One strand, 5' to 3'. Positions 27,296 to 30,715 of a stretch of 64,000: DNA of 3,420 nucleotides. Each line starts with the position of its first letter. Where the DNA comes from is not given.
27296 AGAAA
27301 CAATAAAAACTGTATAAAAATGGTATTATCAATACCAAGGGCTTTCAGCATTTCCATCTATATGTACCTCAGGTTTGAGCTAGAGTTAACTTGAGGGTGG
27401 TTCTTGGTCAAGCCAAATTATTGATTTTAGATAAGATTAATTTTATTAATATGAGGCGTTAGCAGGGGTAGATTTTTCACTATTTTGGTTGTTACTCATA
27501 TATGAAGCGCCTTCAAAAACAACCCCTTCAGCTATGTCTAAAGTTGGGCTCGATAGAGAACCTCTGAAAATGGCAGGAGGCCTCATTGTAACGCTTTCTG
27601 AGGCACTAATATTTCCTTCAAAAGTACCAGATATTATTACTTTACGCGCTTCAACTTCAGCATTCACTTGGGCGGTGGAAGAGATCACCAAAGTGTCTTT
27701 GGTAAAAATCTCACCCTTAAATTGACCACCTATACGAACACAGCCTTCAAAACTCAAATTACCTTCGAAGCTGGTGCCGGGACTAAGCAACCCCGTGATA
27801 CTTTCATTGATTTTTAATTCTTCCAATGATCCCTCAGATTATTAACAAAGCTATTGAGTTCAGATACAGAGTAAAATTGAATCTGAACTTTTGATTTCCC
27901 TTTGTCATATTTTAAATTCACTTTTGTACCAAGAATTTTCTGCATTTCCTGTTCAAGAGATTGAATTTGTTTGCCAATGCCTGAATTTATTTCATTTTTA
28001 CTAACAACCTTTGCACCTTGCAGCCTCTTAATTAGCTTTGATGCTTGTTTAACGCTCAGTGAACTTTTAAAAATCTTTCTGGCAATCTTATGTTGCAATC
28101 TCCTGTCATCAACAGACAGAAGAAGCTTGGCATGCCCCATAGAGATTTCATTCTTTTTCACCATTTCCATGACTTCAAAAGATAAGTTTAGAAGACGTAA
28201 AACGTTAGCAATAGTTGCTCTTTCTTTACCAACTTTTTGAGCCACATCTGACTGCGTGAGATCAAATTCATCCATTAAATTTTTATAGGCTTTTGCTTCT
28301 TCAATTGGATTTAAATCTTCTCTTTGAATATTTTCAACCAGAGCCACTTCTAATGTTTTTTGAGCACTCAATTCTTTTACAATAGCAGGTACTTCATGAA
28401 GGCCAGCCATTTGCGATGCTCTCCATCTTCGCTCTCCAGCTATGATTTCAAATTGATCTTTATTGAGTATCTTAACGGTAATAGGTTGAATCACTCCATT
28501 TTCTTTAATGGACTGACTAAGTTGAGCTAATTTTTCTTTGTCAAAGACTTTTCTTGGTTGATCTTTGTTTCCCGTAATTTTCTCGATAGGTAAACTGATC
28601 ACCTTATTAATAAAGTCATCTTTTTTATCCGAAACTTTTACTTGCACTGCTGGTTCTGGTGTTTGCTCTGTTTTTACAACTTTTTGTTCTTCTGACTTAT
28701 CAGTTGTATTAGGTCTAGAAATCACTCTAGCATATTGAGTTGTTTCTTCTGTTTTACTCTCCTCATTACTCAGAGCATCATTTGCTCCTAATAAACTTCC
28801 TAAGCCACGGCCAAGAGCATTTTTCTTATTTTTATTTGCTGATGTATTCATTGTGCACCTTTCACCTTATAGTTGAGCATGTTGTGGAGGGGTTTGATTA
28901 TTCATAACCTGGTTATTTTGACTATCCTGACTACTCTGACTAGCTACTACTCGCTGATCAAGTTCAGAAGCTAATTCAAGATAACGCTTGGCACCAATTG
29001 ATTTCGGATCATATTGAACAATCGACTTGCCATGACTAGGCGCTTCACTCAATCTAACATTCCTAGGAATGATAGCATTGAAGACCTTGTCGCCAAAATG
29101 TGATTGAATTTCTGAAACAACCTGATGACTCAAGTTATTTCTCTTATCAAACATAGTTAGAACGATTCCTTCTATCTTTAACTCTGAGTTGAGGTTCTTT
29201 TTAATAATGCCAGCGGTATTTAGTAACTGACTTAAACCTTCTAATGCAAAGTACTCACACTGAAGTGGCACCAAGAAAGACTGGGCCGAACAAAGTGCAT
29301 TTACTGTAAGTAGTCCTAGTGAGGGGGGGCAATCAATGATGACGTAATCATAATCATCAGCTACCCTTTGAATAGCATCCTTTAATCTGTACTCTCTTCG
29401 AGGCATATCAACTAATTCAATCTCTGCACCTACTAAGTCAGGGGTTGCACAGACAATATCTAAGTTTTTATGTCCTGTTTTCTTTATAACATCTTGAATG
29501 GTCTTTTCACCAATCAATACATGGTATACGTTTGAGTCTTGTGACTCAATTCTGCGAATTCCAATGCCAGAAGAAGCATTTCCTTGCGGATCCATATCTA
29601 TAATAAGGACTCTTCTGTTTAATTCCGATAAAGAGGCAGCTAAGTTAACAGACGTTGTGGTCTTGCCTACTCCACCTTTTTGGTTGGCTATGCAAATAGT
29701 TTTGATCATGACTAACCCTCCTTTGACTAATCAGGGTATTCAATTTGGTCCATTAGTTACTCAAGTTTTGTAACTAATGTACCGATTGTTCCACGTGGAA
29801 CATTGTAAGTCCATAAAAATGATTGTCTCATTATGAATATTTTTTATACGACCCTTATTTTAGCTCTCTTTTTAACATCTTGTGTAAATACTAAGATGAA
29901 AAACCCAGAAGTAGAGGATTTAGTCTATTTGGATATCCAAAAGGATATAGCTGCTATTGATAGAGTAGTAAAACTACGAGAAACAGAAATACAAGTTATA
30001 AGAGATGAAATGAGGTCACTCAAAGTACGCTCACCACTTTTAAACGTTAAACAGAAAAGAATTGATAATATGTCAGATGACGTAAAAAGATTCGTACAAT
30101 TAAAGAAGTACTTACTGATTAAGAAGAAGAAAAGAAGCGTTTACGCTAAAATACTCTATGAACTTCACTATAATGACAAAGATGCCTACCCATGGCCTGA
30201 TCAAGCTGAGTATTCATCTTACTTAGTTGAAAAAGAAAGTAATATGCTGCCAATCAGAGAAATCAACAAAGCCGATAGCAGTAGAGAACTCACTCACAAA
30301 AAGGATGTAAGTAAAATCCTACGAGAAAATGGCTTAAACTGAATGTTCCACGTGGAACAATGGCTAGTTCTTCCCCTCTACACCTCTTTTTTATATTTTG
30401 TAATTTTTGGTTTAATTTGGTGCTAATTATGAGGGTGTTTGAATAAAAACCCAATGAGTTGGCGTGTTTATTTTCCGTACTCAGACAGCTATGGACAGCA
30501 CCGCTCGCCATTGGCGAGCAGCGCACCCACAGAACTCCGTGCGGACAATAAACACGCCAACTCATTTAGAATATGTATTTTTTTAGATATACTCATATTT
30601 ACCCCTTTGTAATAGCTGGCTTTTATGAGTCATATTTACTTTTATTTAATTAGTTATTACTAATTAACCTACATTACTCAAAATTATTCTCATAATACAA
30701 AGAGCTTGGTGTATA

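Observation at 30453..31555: Two inverted 114-nt GC-rich extended hairpins with unrelated outer stems, a conserved core and compensatory changes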

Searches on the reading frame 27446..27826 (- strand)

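Call 11: search_protein_families(library=pfam, proteins=[window:27446-27826:-])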
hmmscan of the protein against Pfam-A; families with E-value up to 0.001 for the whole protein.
window:27446-27826:- (126 aa): 1 family
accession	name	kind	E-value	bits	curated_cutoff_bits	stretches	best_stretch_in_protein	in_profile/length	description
PF04519.19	Bactofilin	-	3.8e-26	91.6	27.9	1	13-107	2-96/98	Polymer-forming cytoskeletal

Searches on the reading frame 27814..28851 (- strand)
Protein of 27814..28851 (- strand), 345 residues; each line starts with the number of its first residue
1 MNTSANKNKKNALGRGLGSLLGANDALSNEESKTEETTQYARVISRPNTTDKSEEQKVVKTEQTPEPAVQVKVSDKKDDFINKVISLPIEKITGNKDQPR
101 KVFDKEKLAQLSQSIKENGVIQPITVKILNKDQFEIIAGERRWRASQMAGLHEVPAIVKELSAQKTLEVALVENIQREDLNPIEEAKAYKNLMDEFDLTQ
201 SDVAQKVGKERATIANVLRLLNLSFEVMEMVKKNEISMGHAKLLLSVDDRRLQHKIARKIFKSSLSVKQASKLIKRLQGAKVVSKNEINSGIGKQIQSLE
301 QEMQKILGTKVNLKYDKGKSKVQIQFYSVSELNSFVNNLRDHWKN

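Call 11: search_protein_families(library=pfam, proteins=[window:27814-28851:-])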
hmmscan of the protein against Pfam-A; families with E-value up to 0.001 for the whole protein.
window:27814-28851:- (345 aa): 4 families
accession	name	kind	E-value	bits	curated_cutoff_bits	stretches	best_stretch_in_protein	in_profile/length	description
PF17762.8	HTH_ParB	-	2.5e-37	127.6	22.6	1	178-278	1-101/102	ParB HTH domain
PF02195.25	ParB_N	-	1.1e-35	122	26.3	1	83-176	2-95/95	ParB N-terminal domain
PF23552.2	ParB_C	-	4e-06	26.6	23.8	1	295-339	4-49/50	ParB dimerisation domain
PF01978.25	TrmB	-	0.00063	20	25.6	0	185-221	10-46/68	Sugar-specific transcriptional regulator TrmB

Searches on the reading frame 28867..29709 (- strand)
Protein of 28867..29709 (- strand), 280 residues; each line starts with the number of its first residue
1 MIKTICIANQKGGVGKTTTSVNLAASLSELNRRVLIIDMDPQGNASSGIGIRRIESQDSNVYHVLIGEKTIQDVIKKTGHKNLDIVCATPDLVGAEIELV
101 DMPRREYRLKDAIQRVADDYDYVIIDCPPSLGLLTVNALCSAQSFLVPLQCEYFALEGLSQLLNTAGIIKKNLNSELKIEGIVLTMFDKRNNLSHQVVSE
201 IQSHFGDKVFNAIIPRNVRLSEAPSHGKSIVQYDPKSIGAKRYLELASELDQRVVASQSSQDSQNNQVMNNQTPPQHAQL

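Call 11: search_protein_families(library=pfam, proteins=[window:28867-29709:-])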
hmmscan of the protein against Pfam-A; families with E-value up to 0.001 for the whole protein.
window:28867-29709:- (280 aa): 8 families
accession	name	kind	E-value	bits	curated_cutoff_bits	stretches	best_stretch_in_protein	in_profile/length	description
PF13614.12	AAA_31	-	2.5e-68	230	27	1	3-179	2-177/177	AAA domain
PF01656.29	CbiA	-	1.1e-30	106.6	25.4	1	5-230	1-125/125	CobQ/CobB/MinD/ParA nucleotide binding domain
PF09140.17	MipZ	-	6e-12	45.9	20.7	1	4-165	2-145/262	ATPase MipZ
PF10609.15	ParA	-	1.5e-11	44.6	27.1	1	3-164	4-158/246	NUBPL iron-transfer P-loop NTPase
PF00142.24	Fer4_NifH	-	5.3e-11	42.9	25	1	10-46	7-43/271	4Fe-4S iron sulfur cluster binding proteins, NifH/frxC family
PF02374.21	ArsA_ATPase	-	5.4e-10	39.4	24.3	1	9-46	7-44/305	Anion-transporting ATPase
PF06564.18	CBP_BcsQ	-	1.7e-09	38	21.3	1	3-42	2-41/234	Cellulose biosynthesis protein BcsQ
PF00448.28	SRP54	-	0.00081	19.5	22.7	0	13-41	11-39/196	SRP54-type protein, GTPase domain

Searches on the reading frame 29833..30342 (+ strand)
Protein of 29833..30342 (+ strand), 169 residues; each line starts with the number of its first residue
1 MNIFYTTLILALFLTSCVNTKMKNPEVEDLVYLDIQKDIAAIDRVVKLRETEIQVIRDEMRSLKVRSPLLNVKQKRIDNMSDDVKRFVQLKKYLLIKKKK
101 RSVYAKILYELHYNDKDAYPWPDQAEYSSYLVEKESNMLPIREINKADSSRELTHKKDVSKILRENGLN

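Call 11: search_protein_families(library=pfam, proteins=[window:29833-30342:+])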
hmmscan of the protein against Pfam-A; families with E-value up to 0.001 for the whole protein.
window:29833-30342:+ (169 aa): 0 families

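Call 60: find_encoding_contigs(protein=window:29833-30342:+, flank=5000, max_places=5)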
Protein window:29833-30342:+ (169 aa): no gene with exactly this product is on record in the collection.

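Call 71: list_cluster_members(proteins=[window:29833-30339:+, window:30293-30565:-, window:30439-30609:+, window:30464-30583:+, window:31452-31589:-, window:31482-31664:+, window:30735-30869:+, window:31270-31401:-, window:28870-29709:-])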
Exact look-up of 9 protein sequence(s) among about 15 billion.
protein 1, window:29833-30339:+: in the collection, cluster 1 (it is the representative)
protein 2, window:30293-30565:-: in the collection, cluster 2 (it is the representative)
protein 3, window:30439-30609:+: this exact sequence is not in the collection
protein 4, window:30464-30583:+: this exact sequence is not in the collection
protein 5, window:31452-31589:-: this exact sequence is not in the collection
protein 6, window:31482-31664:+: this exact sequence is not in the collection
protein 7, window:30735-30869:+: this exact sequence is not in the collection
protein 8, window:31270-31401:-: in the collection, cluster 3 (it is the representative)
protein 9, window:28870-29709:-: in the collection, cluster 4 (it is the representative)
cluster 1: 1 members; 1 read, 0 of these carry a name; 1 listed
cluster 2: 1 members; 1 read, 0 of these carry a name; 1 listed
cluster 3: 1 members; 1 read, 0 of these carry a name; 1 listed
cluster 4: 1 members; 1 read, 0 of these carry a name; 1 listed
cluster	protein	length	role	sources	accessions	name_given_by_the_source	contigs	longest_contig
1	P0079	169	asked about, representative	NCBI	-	-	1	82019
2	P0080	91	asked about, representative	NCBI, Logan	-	-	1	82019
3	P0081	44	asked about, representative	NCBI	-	-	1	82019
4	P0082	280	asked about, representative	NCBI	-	-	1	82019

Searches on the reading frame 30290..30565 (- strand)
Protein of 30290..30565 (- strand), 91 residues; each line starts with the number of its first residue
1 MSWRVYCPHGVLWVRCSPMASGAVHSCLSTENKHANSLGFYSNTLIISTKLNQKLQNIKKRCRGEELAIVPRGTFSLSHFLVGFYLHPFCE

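Call 11: search_protein_families(library=pfam, proteins=[window:30290-30565:-])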
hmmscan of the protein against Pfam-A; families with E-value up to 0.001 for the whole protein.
window:30290-30565:- (91 aa): 0 families

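Call 72: find_encoding_contigs(protein=window:30290-30565:-, flank=10000, max_places=6)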
Protein window:30290-30565:- (91 aa): 1 contig read that carries it; 1 place shown.
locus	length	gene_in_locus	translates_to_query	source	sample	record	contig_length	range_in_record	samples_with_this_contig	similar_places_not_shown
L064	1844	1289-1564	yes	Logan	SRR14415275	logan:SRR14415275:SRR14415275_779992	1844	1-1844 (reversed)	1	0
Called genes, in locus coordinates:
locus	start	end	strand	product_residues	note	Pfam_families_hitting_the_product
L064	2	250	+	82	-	?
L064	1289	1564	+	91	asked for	-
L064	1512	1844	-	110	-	?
